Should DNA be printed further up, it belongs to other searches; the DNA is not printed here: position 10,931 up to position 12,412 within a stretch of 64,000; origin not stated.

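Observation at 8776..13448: Carrier-protein module (ACP, FabG-like SDR, ANL ligase, LuxE-like, LuxC-like) attached to the 3' end of a capsule export operon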

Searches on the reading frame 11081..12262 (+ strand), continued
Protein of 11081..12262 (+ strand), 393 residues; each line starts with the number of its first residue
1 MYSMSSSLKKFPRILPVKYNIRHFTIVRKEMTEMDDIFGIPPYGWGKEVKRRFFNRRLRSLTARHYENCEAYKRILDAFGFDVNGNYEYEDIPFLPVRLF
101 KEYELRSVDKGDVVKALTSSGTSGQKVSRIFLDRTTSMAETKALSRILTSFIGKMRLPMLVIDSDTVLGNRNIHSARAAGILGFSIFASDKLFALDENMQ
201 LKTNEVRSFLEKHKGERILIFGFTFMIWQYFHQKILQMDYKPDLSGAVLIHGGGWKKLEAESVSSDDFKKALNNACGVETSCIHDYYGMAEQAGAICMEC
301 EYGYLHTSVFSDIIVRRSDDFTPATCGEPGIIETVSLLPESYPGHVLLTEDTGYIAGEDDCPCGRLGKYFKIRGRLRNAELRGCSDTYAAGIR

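Call 58: find_homologous_proteins(query=L075:10001-11062:+, max_evalue=1e-20)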
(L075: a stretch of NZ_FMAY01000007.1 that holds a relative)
Query L075:10001-11062:+ (354 aa): 8000 proteins with E <= 1e-20 among 8000 candidates; the best 120 are listed.
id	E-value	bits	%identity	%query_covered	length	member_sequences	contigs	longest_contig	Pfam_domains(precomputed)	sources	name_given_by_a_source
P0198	2.1e-218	742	92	99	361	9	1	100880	PF04443.18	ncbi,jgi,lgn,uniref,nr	ncbi:acyl-protein synthetase [Kosakonia sp.]|uniref:LuxE/PaaK family acyltransferase n=1 Tax=Kosakon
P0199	3.8e-204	695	86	100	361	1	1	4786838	PF04443.18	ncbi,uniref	ncbi:acyl-protein synthetase [Kosakonia sp. BYX6]|uniref:Acyl-protein synthetase n=1 Tax=Kosakonia c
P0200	5.3e-204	695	86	100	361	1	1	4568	PF04443.18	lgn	-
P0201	7.3e-204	694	86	100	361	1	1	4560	PF04443.18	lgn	-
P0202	7.4e-204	694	86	100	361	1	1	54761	PF04443.18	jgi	-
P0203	1.7e-197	674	83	99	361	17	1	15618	PF04443.18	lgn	-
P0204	1.7e-196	670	83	100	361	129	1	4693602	PF04443.18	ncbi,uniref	ncbi:acyl-protein synthetase [Kosakonia cowanii]|uniref:LuxE/PaaK family acyltransferase n=1 Tax=Kos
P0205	3.4e-194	663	81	100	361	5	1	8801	PF04443.18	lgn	-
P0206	4.0e-193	659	82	100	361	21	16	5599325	PF04443.18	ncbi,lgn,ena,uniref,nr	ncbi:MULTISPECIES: acyl-protein synthetase [Phytobacter]|uniref:Acyl-protein synthetase n=1 Tax=Citr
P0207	5.0e-191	652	82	100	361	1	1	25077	PF04443.18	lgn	-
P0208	6.8e-190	649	80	99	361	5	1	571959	PF04443.18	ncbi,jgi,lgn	-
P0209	4.7e-189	646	80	99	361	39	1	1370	PF04443.18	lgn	-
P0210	1.1e-188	644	81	100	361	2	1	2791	PF04443.18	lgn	-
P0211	1.2e-188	644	80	99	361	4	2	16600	PF04443.18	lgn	-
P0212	6.8e-188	642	78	100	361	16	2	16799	PF04443.18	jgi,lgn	jgi:phenylacetate-coenzyme A ligase PaaK-like adenylate-forming protein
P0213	1.7e-187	641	80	100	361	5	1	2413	PF04443.18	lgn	-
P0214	7.4e-185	632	77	100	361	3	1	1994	PF04443.18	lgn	-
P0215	1.2e-184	631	78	99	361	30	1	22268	PF04443.18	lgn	-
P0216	2.1e-184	630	83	95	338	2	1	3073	PF04443.18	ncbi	-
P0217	1.2e-177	608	76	100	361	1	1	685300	PF04443.18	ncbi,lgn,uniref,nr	ncbi:acyl-protein synthetase [Pseudescherichia sp.]|uniref:LuxE/PaaK family acyltransferase n=1 Tax=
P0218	9.1e-177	605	75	100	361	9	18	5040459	PF04443.18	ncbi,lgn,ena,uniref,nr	ncbi:acyl-protein synthetase [Citrobacter werkmanii]|uniref:LuxE/PaaK family acyltransferase n=1 Tax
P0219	3.6e-172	590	74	99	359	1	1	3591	PF04443.18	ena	-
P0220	3.6e-169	580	71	100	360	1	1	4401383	PF04443.18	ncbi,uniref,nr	ncbi:LuxE/PaaK family acyltransferase [Pectobacterium sp. A5351]|uniref:LuxE/PaaK family acyltransfe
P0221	4.8e-168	577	70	100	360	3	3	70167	PF04443.18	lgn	-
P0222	7.6e-168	576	70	99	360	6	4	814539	PF04443.18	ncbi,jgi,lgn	ncbi:MAG TPA: acyl-protein synthetase [Buttiauxella sp.]|jgi:phenylacetate-coenzyme A ligase PaaK-li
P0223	1.2e-167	575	71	99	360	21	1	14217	PF04443.18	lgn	-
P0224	2.0e-167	575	71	100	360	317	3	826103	PF04443.18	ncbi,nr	ncbi:acyl-protein synthetase [Cronobacter sakazakii]|nr:acyl-protein synthetase [Cronobacter sakazak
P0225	4.8e-167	573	71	98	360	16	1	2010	PF04443.18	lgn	-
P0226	8.7e-167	573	69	100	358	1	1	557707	PF04443.18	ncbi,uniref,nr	ncbi:LuxE/PaaK family acyltransferase [Pectobacterium polaris]|uniref:LuxE/PaaK family acyltransfera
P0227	1.1e-166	572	69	100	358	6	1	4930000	PF04443.18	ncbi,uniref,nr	ncbi:acyl-protein synthetase [Pectobacterium aroidearum]|uniref:LuxE/PaaK family acyltransferase n=1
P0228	1.5e-166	572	69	100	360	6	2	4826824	PF04443.18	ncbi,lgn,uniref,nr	ncbi:LuxE/PaaK family acyltransferase [Pectobacterium polaris]|uniref:LuxE/PaaK family acyltransfera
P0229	1.9e-166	571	71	99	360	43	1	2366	PF04443.18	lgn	-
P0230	4.8e-166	570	70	99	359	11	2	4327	PF04443.18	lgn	-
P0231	9.9e-166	569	69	100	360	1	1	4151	PF04443.18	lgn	-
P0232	1.4e-165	569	69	100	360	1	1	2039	PF04443.18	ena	-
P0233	5.0e-165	567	69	100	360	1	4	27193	PF04443.18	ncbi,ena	-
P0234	1.4e-164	565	70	100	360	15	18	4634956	PF04443.18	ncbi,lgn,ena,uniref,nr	ncbi:acyl-protein synthetase [Enterobacter ludwigii]|uniref:Acyl-protein synthetase n=1 Tax=Enteroba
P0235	1.5e-164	565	70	100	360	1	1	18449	PF04443.18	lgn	-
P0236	2.5e-164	564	69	99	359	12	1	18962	PF04443.18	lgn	-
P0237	5.4e-164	563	68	100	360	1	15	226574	PF04443.18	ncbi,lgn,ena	-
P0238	5.4e-164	563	68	100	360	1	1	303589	PF04443.18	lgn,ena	-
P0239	5.9e-164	563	68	100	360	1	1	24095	PF04443.18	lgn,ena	-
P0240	6.5e-164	563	68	100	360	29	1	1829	PF04443.18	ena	-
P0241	7.5e-164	563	68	100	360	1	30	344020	PF04443.18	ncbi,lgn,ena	-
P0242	1.0e-163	562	68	100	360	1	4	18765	PF04443.18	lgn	-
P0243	1.4e-163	562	68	100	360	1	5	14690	PF04443.18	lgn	-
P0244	1.4e-163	562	68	100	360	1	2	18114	PF04443.18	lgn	-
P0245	1.6e-163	562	68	100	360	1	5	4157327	PF04443.18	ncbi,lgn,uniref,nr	ncbi:acyl-protein synthetase [Pectobacterium cacticida]|uniref:Acyl-protein synthetase n=1 Tax=Pecto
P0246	1.7e-163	562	69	100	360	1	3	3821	PF04443.18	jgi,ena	-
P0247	1.7e-163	562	68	100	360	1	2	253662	PF04443.18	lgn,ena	-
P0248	2.0e-163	562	68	100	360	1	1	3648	PF04443.18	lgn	-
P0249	2.6e-163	561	70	99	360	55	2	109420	PF04443.18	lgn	-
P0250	2.7e-163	561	68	100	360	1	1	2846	PF04443.18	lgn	-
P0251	3.5e-163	561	68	100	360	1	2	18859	PF04443.18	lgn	-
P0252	4.3e-163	560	68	100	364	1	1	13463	PF04443.18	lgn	-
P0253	4.4e-163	560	68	100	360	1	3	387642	PF04443.18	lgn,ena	-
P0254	4.7e-163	560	68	100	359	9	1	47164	PF04443.18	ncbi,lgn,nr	ncbi:acyl-protein synthetase [Candidatus Symbiopectobacterium sp. 'North America']|nr:acyl-protein s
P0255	5.1e-163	560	68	100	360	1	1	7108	PF04443.18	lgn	-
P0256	5.1e-163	560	68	100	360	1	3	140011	PF04443.18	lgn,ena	-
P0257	5.6e-163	560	70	100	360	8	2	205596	PF04443.18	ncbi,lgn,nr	ncbi:MAG: acyl-protein synthetase [Enterobacter asburiae]|nr:acyl-protein synthetase [Enterobacter a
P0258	8.4e-163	559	68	100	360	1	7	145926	PF04443.18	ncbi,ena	-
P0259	9.1e-163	559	68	99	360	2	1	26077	PF04443.18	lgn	-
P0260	1.2e-162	559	68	100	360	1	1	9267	PF04443.18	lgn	-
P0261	1.6e-162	559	68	100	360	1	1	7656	PF04443.18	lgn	-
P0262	1.6e-162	559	68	100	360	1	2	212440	PF04443.18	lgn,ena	-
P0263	1.9e-162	558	68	100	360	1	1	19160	PF04443.18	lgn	-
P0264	2.0e-162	558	68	100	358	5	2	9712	PF04443.18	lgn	-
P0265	2.7e-162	558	68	99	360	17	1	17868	PF04443.18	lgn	-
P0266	2.9e-162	558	68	100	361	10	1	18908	PF04443.18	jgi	-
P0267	3.0e-162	558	68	100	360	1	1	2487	PF04443.18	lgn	-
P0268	3.1e-162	558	68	100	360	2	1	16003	PF04443.18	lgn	-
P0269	4.2e-162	557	68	100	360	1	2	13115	PF04443.18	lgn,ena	-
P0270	4.3e-162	557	68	100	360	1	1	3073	PF04443.18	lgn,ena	-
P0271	5.7e-162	557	68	100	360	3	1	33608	PF04443.18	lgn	-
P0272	7.2e-162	556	68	100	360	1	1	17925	PF04443.18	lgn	-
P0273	8.3e-162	556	66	100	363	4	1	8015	PF04443.18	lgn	-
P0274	1.1e-161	556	68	100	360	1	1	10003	PF04443.18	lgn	-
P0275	1.1e-161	556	68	99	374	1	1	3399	PF04443.18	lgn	-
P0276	1.4e-161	555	67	100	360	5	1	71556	PF04443.18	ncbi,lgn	-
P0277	1.5e-161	555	68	100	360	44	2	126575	PF04443.18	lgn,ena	-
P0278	1.6e-161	555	67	100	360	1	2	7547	PF04443.18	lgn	-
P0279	1.6e-161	555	68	100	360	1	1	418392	PF04443.18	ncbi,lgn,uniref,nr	ncbi:acyl-protein synthetase [Pectobacterium carotovorum]|uniref:LuxE/PaaK family acyltransferase n=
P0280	2.1e-161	555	68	100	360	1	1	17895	PF04443.18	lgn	-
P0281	2.1e-161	555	68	100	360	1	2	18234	PF04443.18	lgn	-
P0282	2.1e-161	555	68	100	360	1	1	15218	PF04443.18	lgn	-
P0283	2.4e-161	555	67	99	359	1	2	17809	PF04443.18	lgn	-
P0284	2.7e-161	554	69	99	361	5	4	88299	PF04443.18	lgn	-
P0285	2.9e-161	554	68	100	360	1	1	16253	PF04443.18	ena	-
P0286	2.9e-161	554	68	100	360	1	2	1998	PF04443.18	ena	-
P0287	2.9e-161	554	68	100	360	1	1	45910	PF04443.18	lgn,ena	-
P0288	3.6e-161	554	68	99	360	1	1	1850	PF04443.18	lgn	-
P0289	4.3e-161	554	68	100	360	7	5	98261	PF04443.18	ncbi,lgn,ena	-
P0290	5.4e-161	553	67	100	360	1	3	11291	PF04443.18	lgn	-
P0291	5.5e-161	553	68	100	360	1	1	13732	PF04443.18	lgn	-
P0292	5.7e-161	553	69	99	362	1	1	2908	PF04443.18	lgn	-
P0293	6.0e-161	553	67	100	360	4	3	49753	PF04443.18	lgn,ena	-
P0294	6.2e-161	553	67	100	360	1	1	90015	PF04443.18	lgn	-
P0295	6.9e-161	553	66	100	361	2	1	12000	PF04443.18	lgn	-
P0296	7.4e-161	553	67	100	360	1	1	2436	PF04443.18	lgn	-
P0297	9.7e-161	553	67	99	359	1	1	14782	PF04443.18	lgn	-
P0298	9.9e-161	553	68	100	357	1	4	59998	PF04443.18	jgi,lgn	jgi:phenylacetate-coenzyme A ligase PaaK-like adenylate-forming protein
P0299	1.1e-160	553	67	100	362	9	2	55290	PF04443.18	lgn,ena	-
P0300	1.1e-160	552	68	99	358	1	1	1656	PF04443.18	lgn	-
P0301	1.3e-160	552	68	100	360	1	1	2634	PF04443.18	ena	-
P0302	1.5e-160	552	68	100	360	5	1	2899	PF04443.18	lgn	-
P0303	1.5e-160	552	68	100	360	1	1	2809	PF04443.18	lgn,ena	-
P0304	1.6e-160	552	67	100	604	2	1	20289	PF04443.18,PF00975.27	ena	-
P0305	1.8e-160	552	67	99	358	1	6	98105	PF04443.18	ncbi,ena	-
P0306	1.9e-160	552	67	100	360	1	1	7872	PF04443.18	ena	-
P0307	2.0e-160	552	67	100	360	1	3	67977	PF04443.18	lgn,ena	-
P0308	2.5e-160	551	67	100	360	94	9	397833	PF04443.18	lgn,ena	-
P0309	2.7e-160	551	67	100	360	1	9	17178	PF04443.18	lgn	-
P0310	3.0e-160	551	68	99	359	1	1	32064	PF04443.18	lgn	-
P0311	3.4e-160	551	67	100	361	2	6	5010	PF04443.18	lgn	-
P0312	3.5e-160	551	68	100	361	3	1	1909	PF04443.18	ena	-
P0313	3.8e-160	551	67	100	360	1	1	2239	PF04443.18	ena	-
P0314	4.1e-160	551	67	100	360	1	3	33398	PF04443.18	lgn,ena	-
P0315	4.3e-160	551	68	100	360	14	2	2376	PF04443.18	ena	-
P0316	4.4e-160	551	69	98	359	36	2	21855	PF04443.18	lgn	-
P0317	4.5e-160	550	68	100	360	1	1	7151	PF04443.18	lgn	-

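Call 67: find_encoding_contigs(protein=P0304, flank=9000, max_places=2)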
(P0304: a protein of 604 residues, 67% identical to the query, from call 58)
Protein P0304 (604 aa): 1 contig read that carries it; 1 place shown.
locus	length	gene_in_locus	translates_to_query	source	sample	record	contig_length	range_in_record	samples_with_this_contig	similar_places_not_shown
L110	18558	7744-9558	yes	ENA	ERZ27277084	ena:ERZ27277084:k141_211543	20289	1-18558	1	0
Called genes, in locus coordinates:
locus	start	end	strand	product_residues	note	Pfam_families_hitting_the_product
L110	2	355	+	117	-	?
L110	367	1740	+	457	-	-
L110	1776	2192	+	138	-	PF05523:FdtA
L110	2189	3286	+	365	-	PF00155:Aminotran_1_2 (weak), PF01041:DegT_DnrJ_EryC1, PF00266:Aminotran_5 (faint)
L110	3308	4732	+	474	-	PF01943:Polysacc_synt, PF13440:Polysacc_synt_3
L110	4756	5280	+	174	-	PF13302:Acetyltransf_3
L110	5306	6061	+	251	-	PF00106:adh_short, PF08659:KR, PF13561:adh_short_C2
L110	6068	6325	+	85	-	-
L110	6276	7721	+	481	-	PF00501:AMP-binding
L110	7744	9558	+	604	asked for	PF00975:Thioesterase, PF04443:LuxE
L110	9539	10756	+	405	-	PF05893:LuxC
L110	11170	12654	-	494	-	PF01381:HTH_3, PF01210:NAD_Gly3P_dh_N (weak), PF02737:3HCDH_N (weak), PF03721:UDPG_MGDP_dh_N, PF00984:UDPG_MGDP_dh, PF03720:UDPG_MGDP_dh_C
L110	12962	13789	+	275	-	PF00293:NUDIX, PF19368:WHD_AraR, PF21906:WHD_NrtR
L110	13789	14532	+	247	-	PF11185:DUF2971 (weak)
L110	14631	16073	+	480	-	PF08867:FRG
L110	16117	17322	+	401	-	-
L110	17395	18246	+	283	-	-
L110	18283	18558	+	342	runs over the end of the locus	PF11185:DUF2971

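Call 77: search_dna_similar(query=window:11180-12262:+, collection=plasmids, mode=protein, max_rows=15, max_evalue=1e-20)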
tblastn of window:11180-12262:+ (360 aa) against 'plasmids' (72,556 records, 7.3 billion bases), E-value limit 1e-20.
Records with a match: 14; places in all: 14; records where one place covers at least 80% of the query: 14.
Best place of each record, by identity: <60% 14.
By first word of the organism name: Rhizobium 10; Ponticoccus 1; Nonomuraea 1; Deinococcus 1; Chloroflexota 1.
By predicted mobility (MOB-suite, as given by PLSDB): non-mobilizable 11; conjugative 2; mobilizable 1.
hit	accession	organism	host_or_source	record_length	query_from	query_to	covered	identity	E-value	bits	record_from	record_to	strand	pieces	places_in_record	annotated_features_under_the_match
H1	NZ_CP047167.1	Ponticoccus alexandrii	surface sea water,shallow sea, symbosis ...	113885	1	355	99%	46.3%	5e-97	322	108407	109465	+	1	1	acyl-protein synthetase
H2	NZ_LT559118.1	Nonomuraea gerenzanensis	-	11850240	25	358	93%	47.3%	1e-87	295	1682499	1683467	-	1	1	none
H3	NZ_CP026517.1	Deinococcus sp. NW-56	whole organism,water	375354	2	359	99%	41.9%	5e-90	302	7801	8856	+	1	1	acyl-protein synthetase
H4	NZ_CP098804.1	Rhizobium anhuiense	Trifolium dubium,Cell culture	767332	1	355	99%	40.3%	1e-78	269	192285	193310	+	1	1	long-chain fatty acid--CoA ligase | acyl-CoA reductase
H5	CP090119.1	Rhizobium leguminosarum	Trifolium ambiguum,Cell culture,Plant ...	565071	21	355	93%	41.4%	2e-76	263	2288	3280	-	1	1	long-chain fatty acid--CoA ligase | acyl-CoA reductase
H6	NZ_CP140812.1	Rhizobium beringeri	Trifolium pratense,whole organism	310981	21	355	93%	41.1%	1e-76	263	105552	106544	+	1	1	long-chain fatty acid--CoA ligase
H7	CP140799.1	Rhizobium beringeri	Trifolium pratense,whole organism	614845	21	355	93%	41.1%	2e-76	263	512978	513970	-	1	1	long-chain fatty acid--CoA ligase | acyl-CoA reductase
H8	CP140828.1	Rhizobium beringeri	Trifolium pratense,whole organism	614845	21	355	93%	41.1%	2e-76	263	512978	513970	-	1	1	long-chain fatty acid--CoA ligase | acyl-CoA reductase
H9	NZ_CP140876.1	Rhizobium beringeri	Trifolium pratense,whole organism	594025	21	355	93%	41.1%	6e-76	261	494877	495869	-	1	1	long-chain fatty acid--CoA ligase | acyl-CoA reductase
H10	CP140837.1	Rhizobium beringeri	Trifolium pratense,whole organism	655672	21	355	93%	40.8%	1e-75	260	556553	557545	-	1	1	long-chain fatty acid--CoA ligase | acyl-CoA reductase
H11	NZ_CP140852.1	Rhizobium beringeri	Trifolium pratense,whole organism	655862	21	355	93%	40.8%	1e-75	260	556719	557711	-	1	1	long-chain fatty acid--CoA ligase | acyl-CoA reductase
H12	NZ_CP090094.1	Rhizobium leguminosarum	Galega,Cell culture,Plant nodule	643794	21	355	93%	40.8%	3e-75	259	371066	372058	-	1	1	long-chain fatty acid--CoA ligase | acyl-CoA reductase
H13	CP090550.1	Rhizobium leguminosarum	Trifolium pratense,Cell culture,Plant ...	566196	21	355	93%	40.2%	8e-68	238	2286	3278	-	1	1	long-chain fatty acid--CoA ligase | hypothetical protein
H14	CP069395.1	Chloroflexota bacterium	single cell,cold seep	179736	9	357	97%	24.4%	4e-22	105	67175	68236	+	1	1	acyl-protein synthetase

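Call 78: get_annotated_region(hit=H4, flank=9000)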
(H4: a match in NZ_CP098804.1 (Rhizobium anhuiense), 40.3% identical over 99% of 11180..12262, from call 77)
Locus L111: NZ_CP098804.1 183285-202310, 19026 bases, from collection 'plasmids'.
description: Rhizobium anhuiense bv. trifolii strain T24 plasmid pRA_T24_2, complete sequence
organism: Rhizobium anhuiense (NCBI taxid 2018689)
taxonomy: Bacteria; Pseudomonadota; Alphaproteobacteria; Hyphomicrobiales; Rhizobiaceae; Rhizobium; Rhizobium anhuiense
host: -; source: Trifolium dubium,Cell culture; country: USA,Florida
typing (MOB-suite, as given by PLSDB): non-mobilizable
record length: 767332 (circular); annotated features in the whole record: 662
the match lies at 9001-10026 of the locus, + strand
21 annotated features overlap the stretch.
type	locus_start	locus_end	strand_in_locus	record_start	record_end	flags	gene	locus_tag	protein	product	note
CDS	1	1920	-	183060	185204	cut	-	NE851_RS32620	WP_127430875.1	TonB-dependent siderophore receptor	GO:0015891 - siderophore transport [Evidence IEA]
CDS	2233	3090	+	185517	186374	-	-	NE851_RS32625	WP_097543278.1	transketolase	-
CDS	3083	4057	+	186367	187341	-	-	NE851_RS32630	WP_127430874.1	transketolase C-terminal domain-containing protein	-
CDS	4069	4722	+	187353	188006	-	-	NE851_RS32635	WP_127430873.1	acyl-ACP--UDP-N- acetylglucosamine O-acyltransferase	-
CDS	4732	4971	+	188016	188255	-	-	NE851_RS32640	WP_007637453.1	hypothetical protein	-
CDS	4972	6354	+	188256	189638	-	-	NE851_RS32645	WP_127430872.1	AMP-binding protein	-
CDS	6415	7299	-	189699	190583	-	-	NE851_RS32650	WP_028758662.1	glycosyltransferase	-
CDS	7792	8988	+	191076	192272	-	-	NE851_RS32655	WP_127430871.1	DegT/DnrJ/EryC1/StrS family aminotransferase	-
CDS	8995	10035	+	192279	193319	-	-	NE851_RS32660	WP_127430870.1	long-chain fatty acid--CoA ligase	-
CDS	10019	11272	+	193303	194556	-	-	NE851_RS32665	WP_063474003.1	acyl-CoA reductase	GO:0008218 - bioluminescence [Evidence IEA]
CDS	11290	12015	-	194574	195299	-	-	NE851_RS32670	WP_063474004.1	SDR family oxidoreductase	-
CDS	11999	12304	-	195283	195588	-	-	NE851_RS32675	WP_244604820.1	hypothetical protein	-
CDS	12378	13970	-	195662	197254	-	-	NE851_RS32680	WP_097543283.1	GMC family oxidoreductase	-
CDS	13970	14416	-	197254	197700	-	fabZ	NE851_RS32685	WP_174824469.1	3-hydroxyacyl-ACP dehydratase FabZ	-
CDS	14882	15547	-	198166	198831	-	-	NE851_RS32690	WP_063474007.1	class I SAM-dependent methyltransferase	-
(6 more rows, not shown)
